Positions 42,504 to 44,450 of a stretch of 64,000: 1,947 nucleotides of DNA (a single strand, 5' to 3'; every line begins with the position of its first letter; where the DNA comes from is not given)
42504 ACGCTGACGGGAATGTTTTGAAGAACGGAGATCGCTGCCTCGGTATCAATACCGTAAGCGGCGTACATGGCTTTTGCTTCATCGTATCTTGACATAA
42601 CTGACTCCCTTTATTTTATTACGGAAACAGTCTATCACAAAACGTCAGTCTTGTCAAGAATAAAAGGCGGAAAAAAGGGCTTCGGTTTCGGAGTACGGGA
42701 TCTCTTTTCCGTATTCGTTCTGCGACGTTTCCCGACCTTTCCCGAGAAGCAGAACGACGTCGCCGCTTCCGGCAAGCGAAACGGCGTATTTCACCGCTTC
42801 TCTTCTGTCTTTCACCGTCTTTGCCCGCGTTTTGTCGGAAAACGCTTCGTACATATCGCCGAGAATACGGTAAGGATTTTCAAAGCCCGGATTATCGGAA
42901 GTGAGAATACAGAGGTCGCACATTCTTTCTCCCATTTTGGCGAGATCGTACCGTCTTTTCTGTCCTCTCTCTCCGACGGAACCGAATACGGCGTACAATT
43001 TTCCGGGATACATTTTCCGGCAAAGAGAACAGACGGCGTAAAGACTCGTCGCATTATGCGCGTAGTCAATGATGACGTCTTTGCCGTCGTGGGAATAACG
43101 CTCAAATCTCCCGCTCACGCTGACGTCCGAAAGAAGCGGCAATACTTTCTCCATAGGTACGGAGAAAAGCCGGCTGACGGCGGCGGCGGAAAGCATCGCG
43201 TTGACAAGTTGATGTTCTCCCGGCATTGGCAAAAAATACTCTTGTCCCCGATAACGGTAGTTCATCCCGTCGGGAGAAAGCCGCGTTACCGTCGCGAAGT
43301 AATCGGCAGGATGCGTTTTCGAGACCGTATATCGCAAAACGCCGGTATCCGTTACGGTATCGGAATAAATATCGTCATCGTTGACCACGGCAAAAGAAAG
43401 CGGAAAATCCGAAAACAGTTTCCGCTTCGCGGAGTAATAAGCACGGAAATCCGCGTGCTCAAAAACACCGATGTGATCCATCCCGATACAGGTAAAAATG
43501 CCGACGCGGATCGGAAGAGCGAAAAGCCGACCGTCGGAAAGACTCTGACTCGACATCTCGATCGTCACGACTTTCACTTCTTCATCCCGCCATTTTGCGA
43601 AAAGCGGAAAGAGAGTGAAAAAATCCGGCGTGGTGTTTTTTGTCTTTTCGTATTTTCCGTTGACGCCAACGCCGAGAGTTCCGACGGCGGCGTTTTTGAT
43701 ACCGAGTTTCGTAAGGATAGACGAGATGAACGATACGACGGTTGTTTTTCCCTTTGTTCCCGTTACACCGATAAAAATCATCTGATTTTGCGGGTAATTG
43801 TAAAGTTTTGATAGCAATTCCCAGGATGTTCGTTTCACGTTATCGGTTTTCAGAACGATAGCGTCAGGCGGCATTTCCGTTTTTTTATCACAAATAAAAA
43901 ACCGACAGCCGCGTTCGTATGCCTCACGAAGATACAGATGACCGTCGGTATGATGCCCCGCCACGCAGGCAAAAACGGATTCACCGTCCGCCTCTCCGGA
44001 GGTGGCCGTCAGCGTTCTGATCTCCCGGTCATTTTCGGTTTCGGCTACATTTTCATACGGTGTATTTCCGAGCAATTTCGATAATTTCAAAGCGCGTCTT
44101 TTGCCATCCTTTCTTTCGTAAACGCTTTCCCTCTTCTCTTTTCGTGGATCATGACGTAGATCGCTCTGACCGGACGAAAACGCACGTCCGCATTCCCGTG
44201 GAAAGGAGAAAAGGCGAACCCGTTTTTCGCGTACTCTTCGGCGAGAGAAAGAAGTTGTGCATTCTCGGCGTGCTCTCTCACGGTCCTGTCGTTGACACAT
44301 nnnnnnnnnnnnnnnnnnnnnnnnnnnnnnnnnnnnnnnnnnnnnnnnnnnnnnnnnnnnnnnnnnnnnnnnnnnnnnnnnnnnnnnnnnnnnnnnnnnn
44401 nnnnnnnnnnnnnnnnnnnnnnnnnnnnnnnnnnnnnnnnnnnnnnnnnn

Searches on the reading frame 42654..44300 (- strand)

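Call 68: search_protein_families(library=pfam, proteins=[window:42654-44300:-], max_evalue=0.00001)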
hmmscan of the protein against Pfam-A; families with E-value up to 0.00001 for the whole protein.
window:42654-44300:- (548 aa): 2 families
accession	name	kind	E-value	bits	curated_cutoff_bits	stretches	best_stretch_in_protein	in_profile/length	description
PF08245.18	Mur_ligase_M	-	4.3e-33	115.4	24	1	179-375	1-200/200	Mur ligase middle domain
PF02875.26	Mur_ligase_C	-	1.1e-28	101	28.4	1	397-522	1-127/127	Mur ligase, glutamate ligase domain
